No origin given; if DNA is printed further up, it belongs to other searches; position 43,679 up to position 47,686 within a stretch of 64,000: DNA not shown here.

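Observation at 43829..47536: Giant Thr/Ser-rich, PG-anchored surface protein adjacent to a 39-kb glycosylation island: candidate S-layer-like glycoprotein system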

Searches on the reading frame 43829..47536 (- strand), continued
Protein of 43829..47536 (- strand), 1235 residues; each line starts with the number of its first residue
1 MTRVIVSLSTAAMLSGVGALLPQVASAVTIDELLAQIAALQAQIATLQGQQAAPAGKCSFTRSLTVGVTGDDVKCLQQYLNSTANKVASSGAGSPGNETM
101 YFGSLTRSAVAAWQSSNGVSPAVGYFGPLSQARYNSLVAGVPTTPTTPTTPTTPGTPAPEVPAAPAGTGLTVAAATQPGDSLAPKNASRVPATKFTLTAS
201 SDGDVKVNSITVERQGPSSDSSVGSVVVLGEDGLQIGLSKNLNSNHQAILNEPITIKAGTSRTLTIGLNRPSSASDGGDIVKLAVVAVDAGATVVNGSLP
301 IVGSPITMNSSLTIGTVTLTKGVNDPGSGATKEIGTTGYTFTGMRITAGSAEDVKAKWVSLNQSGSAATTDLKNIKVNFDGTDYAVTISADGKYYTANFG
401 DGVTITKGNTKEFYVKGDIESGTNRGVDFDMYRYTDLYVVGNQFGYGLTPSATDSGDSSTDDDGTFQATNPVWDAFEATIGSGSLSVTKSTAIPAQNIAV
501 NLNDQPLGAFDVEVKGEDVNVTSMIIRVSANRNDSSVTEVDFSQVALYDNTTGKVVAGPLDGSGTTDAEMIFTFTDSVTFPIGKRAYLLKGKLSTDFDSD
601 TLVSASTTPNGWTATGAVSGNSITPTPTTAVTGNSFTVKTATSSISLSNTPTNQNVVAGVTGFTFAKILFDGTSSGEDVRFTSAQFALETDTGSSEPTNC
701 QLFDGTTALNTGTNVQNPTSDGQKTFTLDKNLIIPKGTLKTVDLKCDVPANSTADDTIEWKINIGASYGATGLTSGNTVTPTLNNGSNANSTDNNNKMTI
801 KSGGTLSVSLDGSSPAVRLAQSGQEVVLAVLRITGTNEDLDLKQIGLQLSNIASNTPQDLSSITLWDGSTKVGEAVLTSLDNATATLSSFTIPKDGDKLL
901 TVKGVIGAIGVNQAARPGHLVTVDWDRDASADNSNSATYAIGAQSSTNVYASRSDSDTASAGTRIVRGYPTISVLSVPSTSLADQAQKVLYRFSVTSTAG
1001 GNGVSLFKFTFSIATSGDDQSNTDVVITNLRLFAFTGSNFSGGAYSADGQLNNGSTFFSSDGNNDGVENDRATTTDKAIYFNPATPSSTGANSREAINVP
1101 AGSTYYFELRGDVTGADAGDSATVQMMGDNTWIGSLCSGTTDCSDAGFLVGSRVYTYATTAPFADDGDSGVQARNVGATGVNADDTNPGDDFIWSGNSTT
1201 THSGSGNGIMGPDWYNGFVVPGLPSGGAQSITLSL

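Call 23: find_encoding_contigs(protein=P0069, flank=10000, max_places=1)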
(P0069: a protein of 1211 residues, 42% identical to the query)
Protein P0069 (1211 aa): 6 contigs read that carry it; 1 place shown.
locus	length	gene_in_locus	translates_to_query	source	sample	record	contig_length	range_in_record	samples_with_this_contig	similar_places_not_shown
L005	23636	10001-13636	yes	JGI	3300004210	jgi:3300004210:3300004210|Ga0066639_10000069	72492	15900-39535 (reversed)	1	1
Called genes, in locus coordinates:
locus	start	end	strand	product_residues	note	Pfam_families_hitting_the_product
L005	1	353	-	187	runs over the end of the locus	PF13482:RNase_H_2 (weak)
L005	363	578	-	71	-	PF04308:RNaseH_like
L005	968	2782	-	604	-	PF02743:dCache_1, PF00672:HAMP, PF00512:HisKA, PF02518:HATPase_c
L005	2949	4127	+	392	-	PF00266:Aminotran_5, PF00155:Aminotran_1_2 (weak)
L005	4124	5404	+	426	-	PF00089:Trypsin, PF10459:Peptidase_S46 (faint), PF13365:Trypsin_2, PF13180:PDZ_2, PF17820:PDZ_6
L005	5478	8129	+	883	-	PF02861:Clp_N, PF13191:AAA_16 (weak), PF23569:NBD_SMAX1, PF00004:AAA, PF17871:AAA_lid_9, PF07724:AAA_2, PF07728:AAA_5, PF10431:ClpB_D2-small, +7 more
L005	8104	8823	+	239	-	-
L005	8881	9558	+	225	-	-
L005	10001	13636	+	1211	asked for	PF01471:PG_binding_1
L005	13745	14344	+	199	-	PF13431:TPR_17 (faint)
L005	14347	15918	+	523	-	-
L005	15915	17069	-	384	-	PF13439:Glyco_transf_4, PF13579:Glyco_trans_4_4, PF00534:Glycos_transf_1, PF13692:Glyco_trans_1_4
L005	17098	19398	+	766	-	PF13439:Glyco_transf_4, PF13579:Glyco_trans_4_4, PF20706:GT4-conflict, PF00534:Glycos_transf_1, PF13692:Glyco_trans_1_4, PF13439:Glyco_transf_4 (weak), PF00534:Glycos_transf_1, PF13692:Glyco_trans_1_4, +2 more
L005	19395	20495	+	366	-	PF20706:GT4-conflict, PF00534:Glycos_transf_1, PF13692:Glyco_trans_1_4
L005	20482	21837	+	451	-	PF07470:Glyco_hydro_88 (faint), PF06917:Pectate_lyase_2 (faint)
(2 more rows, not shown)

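Call 34: search_solved_structures(query=A1, max_evalue=1)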
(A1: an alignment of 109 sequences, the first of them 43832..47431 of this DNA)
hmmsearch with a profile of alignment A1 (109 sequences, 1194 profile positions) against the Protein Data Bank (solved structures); distinct sequences matched with E-value up to 1: 17.
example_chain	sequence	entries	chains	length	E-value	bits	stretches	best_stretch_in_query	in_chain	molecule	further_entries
1lbu_A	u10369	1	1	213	0.00086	20.4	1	70-153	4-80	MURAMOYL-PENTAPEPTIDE CARBOXYPEPTIDASE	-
5nm7_G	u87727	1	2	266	0.0046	18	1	74-142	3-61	Peptidoglycan-binding domain 1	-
7rum_A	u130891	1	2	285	0.01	16.9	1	76-131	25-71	Endolysin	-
4xxt_A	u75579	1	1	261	0.015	16.4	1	76-133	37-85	Fusion of predicted Zn-dependent amidase/peptidase (Cell wall hydrolase/DD-carboxypeptidas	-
3bkh_A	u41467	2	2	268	0.028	15.4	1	73-164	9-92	lytic transglycosylase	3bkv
4lpq_A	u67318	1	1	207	0.038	15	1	78-154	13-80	ErfK/YbiS/YcfS/YnhG family protein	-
5tv7_A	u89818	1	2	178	0.048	14.6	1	68-145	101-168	Putative peptidoglycan-binding/hydrolysing protein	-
9xps_S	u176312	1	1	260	0.052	14.5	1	75-164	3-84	Endolysin gp144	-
3r36_B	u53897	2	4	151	0.75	10.7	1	1051-1098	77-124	4-hydroxybenzoyl-CoA thioesterase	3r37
3r34_A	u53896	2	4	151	0.83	10.6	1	1051-1098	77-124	4-hydroxybenzoyl-CoA thioesterase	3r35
3r3c_A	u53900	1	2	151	0.87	10.5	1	1052-1098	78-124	4-hydroxybenzoyl-CoA thioesterase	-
3r3a_A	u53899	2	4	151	0.88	10.5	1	1052-1098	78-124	4-hydroxybenzoyl-CoA thioesterase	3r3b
1q4s_A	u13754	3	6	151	0.89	10.4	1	1052-1098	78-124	Thioesterase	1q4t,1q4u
3r3d_A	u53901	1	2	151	0.91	10.4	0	1052-1098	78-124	4-hydroxybenzoyl-CoA thioesterase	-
3r32_A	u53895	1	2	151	0.95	10.4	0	1052-1098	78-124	4-hydroxybenzoyl-CoA thioesterase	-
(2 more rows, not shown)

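Call 37: find_related_loci(query=A1, collection=genome_contigs, flank=10000)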
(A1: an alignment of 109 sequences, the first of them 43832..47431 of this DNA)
Query A1 (1200 aa) in genome_contigs; peptide patterns used: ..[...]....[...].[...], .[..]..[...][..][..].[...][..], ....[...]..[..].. (x = any residue, [..] = any of these).
598 stretches matched a pattern (row limit reached: there are more); 519 encode a relative of the query (tblastn E <= 1e-3); the best 80 are kept; 80 distinct loci.
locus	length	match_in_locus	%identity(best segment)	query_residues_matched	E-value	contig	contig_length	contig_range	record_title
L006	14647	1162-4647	63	1-1199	0e+0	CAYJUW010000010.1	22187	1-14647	MAG TPA_asm: uncultured Candidatus Saccharibacteria bacterium isolate ERP125453_co1_301 genome assembly, contig: NODE_22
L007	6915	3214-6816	62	1-1200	0e+0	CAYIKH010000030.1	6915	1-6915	MAG TPA_asm: uncultured Candidatus Saccharibacteria bacterium isolate ERP119705_co21_58 genome assembly, contig: NODE_14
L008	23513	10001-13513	54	17-1198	0e+0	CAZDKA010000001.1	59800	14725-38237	MAG TPA_asm: uncultured Candidatus Saccharibacteria bacterium isolate SRP269290_co3_436 genome assembly, contig: NODE_38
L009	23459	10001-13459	55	17-1193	0e+0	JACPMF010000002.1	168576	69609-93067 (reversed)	MAG: Candidatus Sungiibacteriota bacterium isolate NC_groundwater_542_Ag_S-0.1um_47_13 S35_SO-1_scaffold_68519, whole ge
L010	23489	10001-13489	47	1-1199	0e+0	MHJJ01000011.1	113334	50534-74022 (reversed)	MAG: Candidatus Harrisonbacteria bacterium RIFCSPLOWO2_01_FULL_44_18 rifcsplowo2_01_scaffold_697, whole genome shotgun s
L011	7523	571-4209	45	1-1188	0e+0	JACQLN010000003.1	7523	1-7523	MAG: Parcubacteria group bacterium isolate NC_groundwater_1204_Ag_S-0.1um_45_229 S_p1_S3_coassembly_k141_6653, whole gen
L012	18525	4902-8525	45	1-1198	0e+0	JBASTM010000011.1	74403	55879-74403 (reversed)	MAG: Minisyncoccia bacterium isolate MFD03232_ilm_asm_bin42 k127_277866, whole genome shotgun sequence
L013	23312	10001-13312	46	23-1190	0e+0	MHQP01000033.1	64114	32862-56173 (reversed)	MAG: Candidatus Sungbacteria bacterium RIFCSPLOWO2_01_FULL_47_32 rifcsplowo2_01_scaffold_374, whole genome shotgun seque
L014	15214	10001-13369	45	23-1199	0e+0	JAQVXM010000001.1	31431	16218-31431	MAG: Candidatus Paceibacterota bacterium isolate STF2_126 NODE_3091_length_31431_cov_4.880814_Sandtown_F2, whole genome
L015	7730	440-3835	45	1-1190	0e+0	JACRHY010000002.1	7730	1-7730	MAG: Parcubacteria group bacterium isolate NC_groundwater_1789_Pr3_B-0.1um_50_11 SR-2_scaffold_141_69303, whole genome s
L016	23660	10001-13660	43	1-1192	0e+0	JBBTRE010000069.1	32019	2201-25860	MAG: Patescibacteria group bacterium isolate H41-bin011_1 H41_bin011_1_000000000069, whole genome shotgun sequence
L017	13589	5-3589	43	23-1199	0e+0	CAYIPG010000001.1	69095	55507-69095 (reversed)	MAG TPA_asm: uncultured Candidatus Saccharibacteria bacterium isolate ERP119705_co3_289 genome assembly, contig: NODE_25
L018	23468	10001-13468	45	1-1190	0e+0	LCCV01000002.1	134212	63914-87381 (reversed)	MAG: Parcubacteria group bacterium GW2011_GWA2_42_14 UV01_C0002, whole genome shotgun sequence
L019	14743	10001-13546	42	20-1199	0e+0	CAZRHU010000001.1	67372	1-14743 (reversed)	MAG TPA_asm: uncultured Candidatus Saccharibacteria bacterium isolate binchicken_co17_436 genome assembly, contig: NODE_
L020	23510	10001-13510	44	12-1199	0e+0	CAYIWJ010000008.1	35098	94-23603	MAG TPA_asm: uncultured Candidatus Saccharibacteria bacterium isolate ERP119705_co3_785 genome assembly, contig: NODE_12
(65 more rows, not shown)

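Call 40: predict_structure(alignment_id=A1)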
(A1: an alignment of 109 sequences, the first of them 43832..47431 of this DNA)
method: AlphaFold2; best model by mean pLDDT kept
length: 1200 residues; sequences in the alignment: 109
mean_pLDDT: 87.1   pTM: 0.53
mean pLDDT of the five models: 87.1, 86.2, 85.8, 85.0, 84.9
residues with pLDDT >= 90: 791; 70-90: 274; 50-70: 67; < 50: 68
segments of 3 or more residues with pLDDT < 50: 13-18, 105-127, 1022-1038, 1134-1151
pLDDT, mean of each block of 10 residues (from residue 1): 65 46 90 95 93 90 95 97 93 93 55 36 44 90 93 94 93 96 91 91 92 94 95 88 89 94 93 89 96 90 95 94 95 94 97 90 95 97 91 94 93 93 90 94 91 92 91 94 91 81 86 94 86 82 93 94 90 92 88 92 91 89 92 93 94 88 95 95 94 95 94 91 89 91 84 63 91 96 94 97 95 83 94 96 86 95 97 90 93 78 91 89 93 97 94 96 93 92 73 92 93 83 41 48 87 75 96 94 92 82 54 62 82 47 41 77 87 83 93 94
secondary structure, 60 per line:
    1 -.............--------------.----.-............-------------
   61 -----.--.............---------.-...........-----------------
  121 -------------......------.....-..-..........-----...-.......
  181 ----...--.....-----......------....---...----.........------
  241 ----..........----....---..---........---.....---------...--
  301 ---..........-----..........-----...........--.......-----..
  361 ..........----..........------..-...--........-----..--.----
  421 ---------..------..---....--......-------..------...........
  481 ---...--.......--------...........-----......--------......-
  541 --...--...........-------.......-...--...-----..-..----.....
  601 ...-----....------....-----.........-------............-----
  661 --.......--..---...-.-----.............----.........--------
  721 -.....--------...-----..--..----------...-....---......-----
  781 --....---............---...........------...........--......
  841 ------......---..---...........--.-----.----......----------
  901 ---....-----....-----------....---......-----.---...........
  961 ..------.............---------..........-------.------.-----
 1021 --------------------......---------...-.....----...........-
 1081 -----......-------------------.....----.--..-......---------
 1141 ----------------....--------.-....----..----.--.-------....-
elements in order (helices of 4 or more, strands of 3 or more residues): H2-14 H36-47 H69-81 H93-103 E134-139 E146-150 E155-164 E170-172 E174-180 E190-194 E200-205 E212-215 E219-221 E226-234 E245-254 E259-262 E271-278 E282-286 E296-298 E304-313 E319-328 E337-344 E347-353 E359-370 E375-384 E394-396 E402-406 E443-446 E449-454 E470-480 E484-486 E489-495 E507-514 E520-525 E534-539 E543-545 E548-558 E566-572 E579-581 E596-603 E609-612 E619-622 E628-636 E644-655 E663-669 E687-699 E704-712 E722-726 E735-737 E763-766 E770-775 E783-786 E790-801 E805-815 E825-832 E835-840 E847-852 E861-871 E885-890 E904-907 E913-916 E928-931 E935-940 E950-962 E969-981 E991-1000 E1041-1046 E1060-1064 E1069-1079 E1086-1091 H1111-1115 H1126-1131 E1157-1160 H1171-1174 E1196-1199

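Call 43: fold_search(model_id=the predicted structure, library=pdb)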
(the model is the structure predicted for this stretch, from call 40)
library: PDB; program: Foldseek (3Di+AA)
matches with E <= 10: 1275; with E <= 0.001: 225
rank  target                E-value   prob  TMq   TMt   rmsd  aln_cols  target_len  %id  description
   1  8beg_B                4.3e-16  1.00  0.12  0.17  24.8       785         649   10  Structure of Ig-like domains from PrgB (released 2022-11-30)
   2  9ijj_h                6.2e-16  1.00  0.12  0.11  42.0      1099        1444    8  In situ structure of the central apparatus in mouse sperm axoneme. (released 2025-06-04)
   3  8beg_A                1.5e-15  1.00  0.11  0.16  25.4       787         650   11  Structure of Ig-like domains from PrgB (released 2022-11-30)
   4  8wa2_D                1.1e-13  1.00  0.14  0.12  25.2      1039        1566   11  cryo-EM structure of native mastigonemes isolated from Chlamydomonas reinhardtii at 3.0 angstrom resolution (released 2024-04-10)
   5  7sqc_2B               2.0e-13  1.00  0.11  0.15  48.3      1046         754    9  Ciliary C1 central pair apparatus isolated from Chlamydomonas reinhardtii (released 2022-04-13)
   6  7sqc_2A               9.5e-13  1.00  0.11  0.14  45.1       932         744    9  Ciliary C1 central pair apparatus isolated from Chlamydomonas reinhardtii (released 2022-04-13)
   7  9fx2                  9.5e-13  1.00  0.09  0.09  46.0      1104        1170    8  Structure of methylamine activated CD109 (released 2025-03-19)
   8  7s63_A                2.7e-12  1.00  0.10  0.09  45.0      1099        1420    8  Native-form oocyte/egg Alpha-2-Macroglobulin (A2Moo) tetramer (released 2022-01-05)
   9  8wa2_C                4.1e-12  1.00  0.13  0.11  32.4      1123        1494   11  cryo-EM structure of native mastigonemes isolated from Chlamydomonas reinhardtii at 3.0 angstrom resolution (released 2024-04-10)
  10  8wa2_A                4.5e-12  1.00  0.12  0.09  25.0      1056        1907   11  cryo-EM structure of native mastigonemes isolated from Chlamydomonas reinhardtii at 3.0 angstrom resolution (released 2024-04-10)
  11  9ijj_P                1.3e-11  1.00  0.09  0.16  23.3       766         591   10  In situ structure of the central apparatus in mouse sperm axoneme. (released 2025-06-04)
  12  8wa2_E                1.9e-11  1.00  0.16  0.15  21.4       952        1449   11  cryo-EM structure of native mastigonemes isolated from Chlamydomonas reinhardtii at 3.0 angstrom resolution (released 2024-04-10)
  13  8wa2_F                2.4e-11  1.00  0.17  0.15  21.9       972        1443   11  cryo-EM structure of native mastigonemes isolated from Chlamydomonas reinhardtii at 3.0 angstrom resolution (released 2024-04-10)
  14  3fcs_A                5.7e-11  1.00  0.17  0.20  13.0       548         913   10  Structure of complete ectodomain of integrin aIIBb3 (released 2009-01-20)
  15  8oq3_A                7.0e-11  1.00  0.09  0.08  46.4      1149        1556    8  Structure of methylamine treated human complement C3 (released 2024-02-21)
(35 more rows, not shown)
